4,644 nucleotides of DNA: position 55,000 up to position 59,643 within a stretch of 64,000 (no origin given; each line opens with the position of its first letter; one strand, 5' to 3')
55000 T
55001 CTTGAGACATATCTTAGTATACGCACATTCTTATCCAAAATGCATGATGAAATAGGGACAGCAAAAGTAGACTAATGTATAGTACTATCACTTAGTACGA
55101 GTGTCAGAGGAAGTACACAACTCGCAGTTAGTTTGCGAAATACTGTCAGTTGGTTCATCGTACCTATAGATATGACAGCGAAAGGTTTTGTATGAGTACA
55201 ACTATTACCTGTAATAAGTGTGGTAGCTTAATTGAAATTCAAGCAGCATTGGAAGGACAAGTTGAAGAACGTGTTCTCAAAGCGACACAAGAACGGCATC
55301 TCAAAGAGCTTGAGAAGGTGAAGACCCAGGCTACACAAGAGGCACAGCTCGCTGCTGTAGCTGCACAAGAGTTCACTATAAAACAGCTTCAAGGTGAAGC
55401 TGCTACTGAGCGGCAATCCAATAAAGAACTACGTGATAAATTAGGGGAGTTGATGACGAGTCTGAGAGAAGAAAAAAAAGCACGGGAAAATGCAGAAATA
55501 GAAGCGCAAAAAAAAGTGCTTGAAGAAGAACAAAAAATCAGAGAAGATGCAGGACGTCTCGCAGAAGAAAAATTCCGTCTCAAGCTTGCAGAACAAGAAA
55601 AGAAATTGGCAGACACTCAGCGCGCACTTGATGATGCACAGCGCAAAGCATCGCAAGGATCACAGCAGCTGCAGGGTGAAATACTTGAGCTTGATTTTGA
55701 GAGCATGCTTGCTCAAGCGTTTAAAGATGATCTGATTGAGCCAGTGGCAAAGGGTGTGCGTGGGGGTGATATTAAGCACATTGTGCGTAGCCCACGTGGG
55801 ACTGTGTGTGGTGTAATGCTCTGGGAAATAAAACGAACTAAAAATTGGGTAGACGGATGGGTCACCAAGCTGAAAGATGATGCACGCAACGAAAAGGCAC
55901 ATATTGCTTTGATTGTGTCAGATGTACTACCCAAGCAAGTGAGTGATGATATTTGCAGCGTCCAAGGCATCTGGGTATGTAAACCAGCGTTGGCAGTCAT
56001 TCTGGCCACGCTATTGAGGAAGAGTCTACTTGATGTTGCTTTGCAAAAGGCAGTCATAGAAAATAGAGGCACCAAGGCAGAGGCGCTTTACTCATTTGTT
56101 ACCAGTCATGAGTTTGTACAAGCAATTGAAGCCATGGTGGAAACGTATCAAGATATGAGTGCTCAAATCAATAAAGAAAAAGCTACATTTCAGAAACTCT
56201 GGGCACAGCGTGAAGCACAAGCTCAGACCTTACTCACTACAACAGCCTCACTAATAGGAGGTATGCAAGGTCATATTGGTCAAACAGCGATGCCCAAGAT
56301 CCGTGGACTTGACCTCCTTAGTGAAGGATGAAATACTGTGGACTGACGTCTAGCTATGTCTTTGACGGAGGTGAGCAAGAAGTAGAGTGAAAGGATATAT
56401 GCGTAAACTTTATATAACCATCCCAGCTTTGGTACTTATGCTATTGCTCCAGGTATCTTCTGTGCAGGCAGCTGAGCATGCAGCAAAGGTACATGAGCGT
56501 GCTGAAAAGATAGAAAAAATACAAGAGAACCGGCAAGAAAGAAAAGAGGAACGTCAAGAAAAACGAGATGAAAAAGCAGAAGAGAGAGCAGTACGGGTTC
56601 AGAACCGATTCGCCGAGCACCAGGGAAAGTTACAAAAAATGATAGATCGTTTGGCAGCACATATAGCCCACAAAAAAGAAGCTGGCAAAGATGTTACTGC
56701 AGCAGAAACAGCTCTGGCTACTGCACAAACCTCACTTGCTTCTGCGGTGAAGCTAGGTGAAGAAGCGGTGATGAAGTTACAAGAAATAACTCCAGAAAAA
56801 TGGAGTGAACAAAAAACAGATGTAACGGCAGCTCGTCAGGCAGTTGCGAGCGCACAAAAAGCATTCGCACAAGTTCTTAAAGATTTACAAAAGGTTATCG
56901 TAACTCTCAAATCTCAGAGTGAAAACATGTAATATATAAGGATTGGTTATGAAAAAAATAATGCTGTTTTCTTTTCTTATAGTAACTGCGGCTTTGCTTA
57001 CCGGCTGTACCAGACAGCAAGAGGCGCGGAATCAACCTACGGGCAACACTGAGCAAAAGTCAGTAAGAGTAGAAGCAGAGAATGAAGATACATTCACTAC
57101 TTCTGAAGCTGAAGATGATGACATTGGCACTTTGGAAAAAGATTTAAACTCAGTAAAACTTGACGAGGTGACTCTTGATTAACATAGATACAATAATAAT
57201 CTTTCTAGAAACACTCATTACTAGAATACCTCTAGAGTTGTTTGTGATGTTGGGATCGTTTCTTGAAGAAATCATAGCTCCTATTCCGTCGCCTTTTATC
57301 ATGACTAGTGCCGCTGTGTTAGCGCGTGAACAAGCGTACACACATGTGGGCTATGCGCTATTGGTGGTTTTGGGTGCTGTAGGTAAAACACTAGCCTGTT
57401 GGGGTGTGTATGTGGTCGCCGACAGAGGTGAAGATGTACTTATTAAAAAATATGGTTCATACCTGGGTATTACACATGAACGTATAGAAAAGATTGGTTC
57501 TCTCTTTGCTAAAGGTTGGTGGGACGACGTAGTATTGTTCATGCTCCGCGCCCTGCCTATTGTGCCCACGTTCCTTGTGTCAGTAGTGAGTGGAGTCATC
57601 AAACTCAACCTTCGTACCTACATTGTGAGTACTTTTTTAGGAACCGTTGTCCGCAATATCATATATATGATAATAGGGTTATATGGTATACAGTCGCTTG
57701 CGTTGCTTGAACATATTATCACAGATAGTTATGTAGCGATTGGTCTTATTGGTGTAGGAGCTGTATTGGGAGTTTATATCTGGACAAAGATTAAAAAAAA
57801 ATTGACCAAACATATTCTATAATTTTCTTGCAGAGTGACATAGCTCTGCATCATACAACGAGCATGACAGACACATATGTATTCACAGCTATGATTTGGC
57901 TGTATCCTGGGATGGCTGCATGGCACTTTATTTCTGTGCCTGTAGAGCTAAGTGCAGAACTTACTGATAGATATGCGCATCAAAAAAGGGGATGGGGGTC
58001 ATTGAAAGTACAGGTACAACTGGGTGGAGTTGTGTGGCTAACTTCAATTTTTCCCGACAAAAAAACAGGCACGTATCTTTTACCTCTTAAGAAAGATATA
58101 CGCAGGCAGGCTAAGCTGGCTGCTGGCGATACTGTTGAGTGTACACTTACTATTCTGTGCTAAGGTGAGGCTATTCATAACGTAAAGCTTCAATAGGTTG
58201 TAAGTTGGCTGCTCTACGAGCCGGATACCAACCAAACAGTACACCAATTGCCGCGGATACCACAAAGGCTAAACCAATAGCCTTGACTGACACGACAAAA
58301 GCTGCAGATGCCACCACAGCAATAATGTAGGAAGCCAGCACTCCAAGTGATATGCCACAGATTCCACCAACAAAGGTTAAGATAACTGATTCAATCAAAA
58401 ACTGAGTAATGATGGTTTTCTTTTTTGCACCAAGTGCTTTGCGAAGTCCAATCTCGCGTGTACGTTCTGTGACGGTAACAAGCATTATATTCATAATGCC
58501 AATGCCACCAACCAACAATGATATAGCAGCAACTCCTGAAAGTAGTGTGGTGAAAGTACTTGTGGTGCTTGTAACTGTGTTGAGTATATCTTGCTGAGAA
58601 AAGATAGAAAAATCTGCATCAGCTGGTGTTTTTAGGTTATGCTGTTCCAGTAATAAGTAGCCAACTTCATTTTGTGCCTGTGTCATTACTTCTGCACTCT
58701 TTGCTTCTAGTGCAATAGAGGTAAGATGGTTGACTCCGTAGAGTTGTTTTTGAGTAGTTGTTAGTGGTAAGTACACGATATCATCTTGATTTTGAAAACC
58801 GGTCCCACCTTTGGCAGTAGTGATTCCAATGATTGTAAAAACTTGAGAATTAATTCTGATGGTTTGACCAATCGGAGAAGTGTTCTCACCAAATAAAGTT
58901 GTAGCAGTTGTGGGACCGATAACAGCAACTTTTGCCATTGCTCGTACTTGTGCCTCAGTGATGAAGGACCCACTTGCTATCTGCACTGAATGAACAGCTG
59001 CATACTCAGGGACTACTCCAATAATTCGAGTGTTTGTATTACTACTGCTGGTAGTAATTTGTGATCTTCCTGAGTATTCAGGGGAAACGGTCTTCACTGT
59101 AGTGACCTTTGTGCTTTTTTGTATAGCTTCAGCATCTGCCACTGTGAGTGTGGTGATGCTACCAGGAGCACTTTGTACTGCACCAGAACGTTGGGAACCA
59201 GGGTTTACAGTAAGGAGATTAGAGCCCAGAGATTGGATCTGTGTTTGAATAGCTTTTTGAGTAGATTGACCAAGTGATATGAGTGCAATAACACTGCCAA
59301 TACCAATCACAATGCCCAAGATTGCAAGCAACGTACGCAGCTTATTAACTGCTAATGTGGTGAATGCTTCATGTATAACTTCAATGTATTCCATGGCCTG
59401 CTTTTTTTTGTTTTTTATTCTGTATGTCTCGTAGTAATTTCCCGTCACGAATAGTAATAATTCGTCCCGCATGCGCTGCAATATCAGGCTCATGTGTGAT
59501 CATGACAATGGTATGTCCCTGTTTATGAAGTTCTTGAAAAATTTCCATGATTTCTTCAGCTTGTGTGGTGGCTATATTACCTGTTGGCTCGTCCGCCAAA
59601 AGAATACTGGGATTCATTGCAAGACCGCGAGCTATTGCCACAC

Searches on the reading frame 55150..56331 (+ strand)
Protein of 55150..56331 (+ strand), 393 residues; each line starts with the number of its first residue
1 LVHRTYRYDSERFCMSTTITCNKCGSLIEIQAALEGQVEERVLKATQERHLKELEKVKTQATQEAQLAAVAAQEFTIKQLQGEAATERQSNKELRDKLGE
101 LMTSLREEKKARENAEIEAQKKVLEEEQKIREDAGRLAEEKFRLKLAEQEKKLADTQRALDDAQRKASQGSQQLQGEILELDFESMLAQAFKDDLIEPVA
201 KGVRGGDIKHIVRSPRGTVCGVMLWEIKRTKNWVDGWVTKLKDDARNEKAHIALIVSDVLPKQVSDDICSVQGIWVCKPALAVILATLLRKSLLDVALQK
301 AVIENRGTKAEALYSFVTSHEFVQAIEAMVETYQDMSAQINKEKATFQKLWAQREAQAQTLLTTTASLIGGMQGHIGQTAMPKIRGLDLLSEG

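Call 85: search_protein_families(library=pfam, proteins=[window:55150-56331:+], max_evalue=0.0001)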
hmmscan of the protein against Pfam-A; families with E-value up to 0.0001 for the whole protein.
window:55150-56331:+ (393 aa): 1 family
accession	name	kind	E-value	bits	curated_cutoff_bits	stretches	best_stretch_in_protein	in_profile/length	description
PF09903.14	DUF2130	-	3.8e-55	187.4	26.7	1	144-384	3-247/255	Uncharacterized protein conserved in bacteria (DUF2130)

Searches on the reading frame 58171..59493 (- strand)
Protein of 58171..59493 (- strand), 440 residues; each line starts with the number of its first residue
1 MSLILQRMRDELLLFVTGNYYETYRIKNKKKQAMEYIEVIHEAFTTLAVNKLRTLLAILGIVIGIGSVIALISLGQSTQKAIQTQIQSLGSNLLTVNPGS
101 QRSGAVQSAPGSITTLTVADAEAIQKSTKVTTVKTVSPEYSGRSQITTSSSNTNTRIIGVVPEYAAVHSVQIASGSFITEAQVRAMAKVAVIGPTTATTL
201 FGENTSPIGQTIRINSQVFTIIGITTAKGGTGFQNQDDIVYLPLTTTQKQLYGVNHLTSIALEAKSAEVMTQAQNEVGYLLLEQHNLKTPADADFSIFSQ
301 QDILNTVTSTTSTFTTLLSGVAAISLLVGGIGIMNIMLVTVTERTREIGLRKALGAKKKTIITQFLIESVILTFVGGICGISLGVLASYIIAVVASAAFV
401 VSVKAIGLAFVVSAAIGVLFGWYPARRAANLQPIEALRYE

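Call 85: search_protein_families(library=pfam, proteins=[window:58171-59493:-], max_evalue=0.0001)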
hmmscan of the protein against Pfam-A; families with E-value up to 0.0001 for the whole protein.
window:58171-59493:- (440 aa): 2 families
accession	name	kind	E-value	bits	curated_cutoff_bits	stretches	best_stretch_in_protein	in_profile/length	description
PF12704.14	MacB_PCD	-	6.9e-47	160.9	27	1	54-277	1-204/207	MacB-like periplasmic core domain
PF02687.27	FtsX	-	2.3e-22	79.7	25.5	1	321-433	3-120/120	FtsX-like permease C-terminal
